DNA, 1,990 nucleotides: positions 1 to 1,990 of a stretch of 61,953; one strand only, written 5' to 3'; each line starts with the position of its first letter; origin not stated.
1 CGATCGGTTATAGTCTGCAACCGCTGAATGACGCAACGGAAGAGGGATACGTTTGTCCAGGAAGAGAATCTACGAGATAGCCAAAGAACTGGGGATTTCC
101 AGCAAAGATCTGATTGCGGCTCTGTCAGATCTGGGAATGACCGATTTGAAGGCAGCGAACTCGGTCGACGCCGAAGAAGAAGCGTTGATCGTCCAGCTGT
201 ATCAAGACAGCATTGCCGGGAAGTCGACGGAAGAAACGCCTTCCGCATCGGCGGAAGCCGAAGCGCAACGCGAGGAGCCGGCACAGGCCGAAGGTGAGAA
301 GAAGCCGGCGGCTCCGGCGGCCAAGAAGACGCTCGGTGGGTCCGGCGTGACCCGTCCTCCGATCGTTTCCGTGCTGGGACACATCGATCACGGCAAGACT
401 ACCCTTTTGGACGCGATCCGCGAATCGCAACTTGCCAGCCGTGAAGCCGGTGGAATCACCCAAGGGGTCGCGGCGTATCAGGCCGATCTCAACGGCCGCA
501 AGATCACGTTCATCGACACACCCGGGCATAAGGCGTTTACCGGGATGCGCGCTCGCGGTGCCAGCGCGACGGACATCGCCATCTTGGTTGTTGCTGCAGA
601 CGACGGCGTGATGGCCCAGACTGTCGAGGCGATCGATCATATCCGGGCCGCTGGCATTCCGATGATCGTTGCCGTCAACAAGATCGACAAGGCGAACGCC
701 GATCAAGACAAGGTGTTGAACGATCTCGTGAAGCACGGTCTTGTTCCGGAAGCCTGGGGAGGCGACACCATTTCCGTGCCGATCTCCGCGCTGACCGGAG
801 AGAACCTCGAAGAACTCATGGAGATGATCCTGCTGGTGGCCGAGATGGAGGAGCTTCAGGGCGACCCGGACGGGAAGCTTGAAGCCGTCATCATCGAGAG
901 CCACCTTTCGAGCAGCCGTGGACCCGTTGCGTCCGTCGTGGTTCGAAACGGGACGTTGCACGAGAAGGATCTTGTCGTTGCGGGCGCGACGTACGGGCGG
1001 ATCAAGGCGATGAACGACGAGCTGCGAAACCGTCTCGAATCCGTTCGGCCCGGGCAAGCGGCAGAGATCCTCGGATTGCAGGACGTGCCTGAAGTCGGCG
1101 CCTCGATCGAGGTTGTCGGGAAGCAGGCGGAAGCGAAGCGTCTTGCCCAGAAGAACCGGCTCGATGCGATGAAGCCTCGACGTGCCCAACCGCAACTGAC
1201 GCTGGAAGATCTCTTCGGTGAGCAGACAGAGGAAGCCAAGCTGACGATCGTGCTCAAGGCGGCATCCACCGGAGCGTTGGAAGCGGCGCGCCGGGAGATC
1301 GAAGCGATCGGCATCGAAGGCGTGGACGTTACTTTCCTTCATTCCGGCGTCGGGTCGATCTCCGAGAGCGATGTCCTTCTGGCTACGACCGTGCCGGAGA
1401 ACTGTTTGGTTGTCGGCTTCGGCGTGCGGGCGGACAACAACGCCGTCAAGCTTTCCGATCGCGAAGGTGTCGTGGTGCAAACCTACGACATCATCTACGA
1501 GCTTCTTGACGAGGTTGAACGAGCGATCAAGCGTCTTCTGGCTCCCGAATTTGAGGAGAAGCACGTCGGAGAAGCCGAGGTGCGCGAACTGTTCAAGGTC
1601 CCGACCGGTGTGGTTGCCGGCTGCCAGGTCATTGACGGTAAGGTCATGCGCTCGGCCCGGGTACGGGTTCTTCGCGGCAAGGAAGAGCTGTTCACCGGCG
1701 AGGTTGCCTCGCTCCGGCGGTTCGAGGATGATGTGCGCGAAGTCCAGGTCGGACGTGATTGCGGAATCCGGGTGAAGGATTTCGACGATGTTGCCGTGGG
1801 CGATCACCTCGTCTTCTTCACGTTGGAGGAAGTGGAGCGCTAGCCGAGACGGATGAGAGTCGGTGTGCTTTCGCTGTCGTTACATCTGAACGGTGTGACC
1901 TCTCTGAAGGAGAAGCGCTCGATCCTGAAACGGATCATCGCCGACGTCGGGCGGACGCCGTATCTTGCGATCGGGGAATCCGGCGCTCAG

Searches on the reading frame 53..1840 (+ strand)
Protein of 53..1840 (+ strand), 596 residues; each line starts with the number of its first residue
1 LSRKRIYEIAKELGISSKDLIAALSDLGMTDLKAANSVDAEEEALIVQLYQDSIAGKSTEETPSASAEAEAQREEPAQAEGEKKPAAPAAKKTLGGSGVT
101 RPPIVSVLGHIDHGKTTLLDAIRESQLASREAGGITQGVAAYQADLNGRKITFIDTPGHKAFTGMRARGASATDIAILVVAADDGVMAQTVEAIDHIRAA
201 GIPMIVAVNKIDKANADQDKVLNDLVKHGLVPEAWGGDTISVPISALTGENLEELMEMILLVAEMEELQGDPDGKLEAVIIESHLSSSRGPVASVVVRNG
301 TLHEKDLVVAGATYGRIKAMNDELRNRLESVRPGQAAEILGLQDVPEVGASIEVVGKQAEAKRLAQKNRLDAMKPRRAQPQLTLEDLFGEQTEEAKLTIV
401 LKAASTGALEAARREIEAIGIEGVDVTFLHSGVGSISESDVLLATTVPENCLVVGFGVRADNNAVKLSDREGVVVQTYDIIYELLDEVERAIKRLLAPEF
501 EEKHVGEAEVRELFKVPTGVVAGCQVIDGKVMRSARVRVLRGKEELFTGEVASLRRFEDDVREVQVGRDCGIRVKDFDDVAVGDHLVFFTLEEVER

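Call 13: search_protein_families(library=pfam, proteins=[window:53-1840:+], max_evalue=0.01)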
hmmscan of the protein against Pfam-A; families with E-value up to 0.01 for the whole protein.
window:53-1840:+ (596 aa): 15 families
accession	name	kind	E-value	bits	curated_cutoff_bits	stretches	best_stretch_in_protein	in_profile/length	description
PF00009.33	GTP_EFTU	-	9.2e-39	133.4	26.5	1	104-261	5-184/188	Elongation factor Tu GTP binding domain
PF11987.13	IF-2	-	3.7e-26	91.8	27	1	377-489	5-117/117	Translation-initiation factor 2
PF22042.2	EF-G_D2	-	9.3e-17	61.4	27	1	276-354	2-83/84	Elongation factor G domain 2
PF04760.21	IF2_N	-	2.2e-11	43.8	25.3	1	1-50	1-50/53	Translation initiation factor IF-2, N-terminal region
PF01926.29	MMR_HSR1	-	1.5e-10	41.6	21.9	1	105-210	2-113/113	50S ribosome-binding GTPase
PF02421.24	FeoB_N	-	4.1e-06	26.8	27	1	105-257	3-154/156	Ferrous iron transport protein B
PF03144.31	GTP_EFTU_D2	-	1.3e-05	25.9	30.3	1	519-586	1-72/73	Elongation factor Tu domain 2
PF00025.27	Arf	-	0.00051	20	22.3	1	107-259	19-170/174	ADP-ribosylation factor family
PF16897.10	MMR_HSR1_Xtn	-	0.0011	19.4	35.2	1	201-259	55-100/106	C-terminal region of MMR_HSR1 domain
PF08477.19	Roc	-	0.0022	18.6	27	1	106-212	3-119/119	Ras of Complex, Roc, domain of DAPkinase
PF00071.28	Ras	-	0.0023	18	21.6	1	107-259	4-156/162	Ras family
PF09439.16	SRPRB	-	0.0027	17.6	25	0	103-221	4-129/178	Signal recognition particle receptor beta subunit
PF00350.29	Dynamin_N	-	0.0042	17.6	27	0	105-137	1-33/168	Dynamin family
PF10662.15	PduV-EutP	-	0.0053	17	21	0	106-259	5-141/143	Ethanolamine utilisation - propanediol utilisation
PF18039.7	UBA_6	-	0.0074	16.7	23.5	0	210-229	24-42/42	UBA-like domain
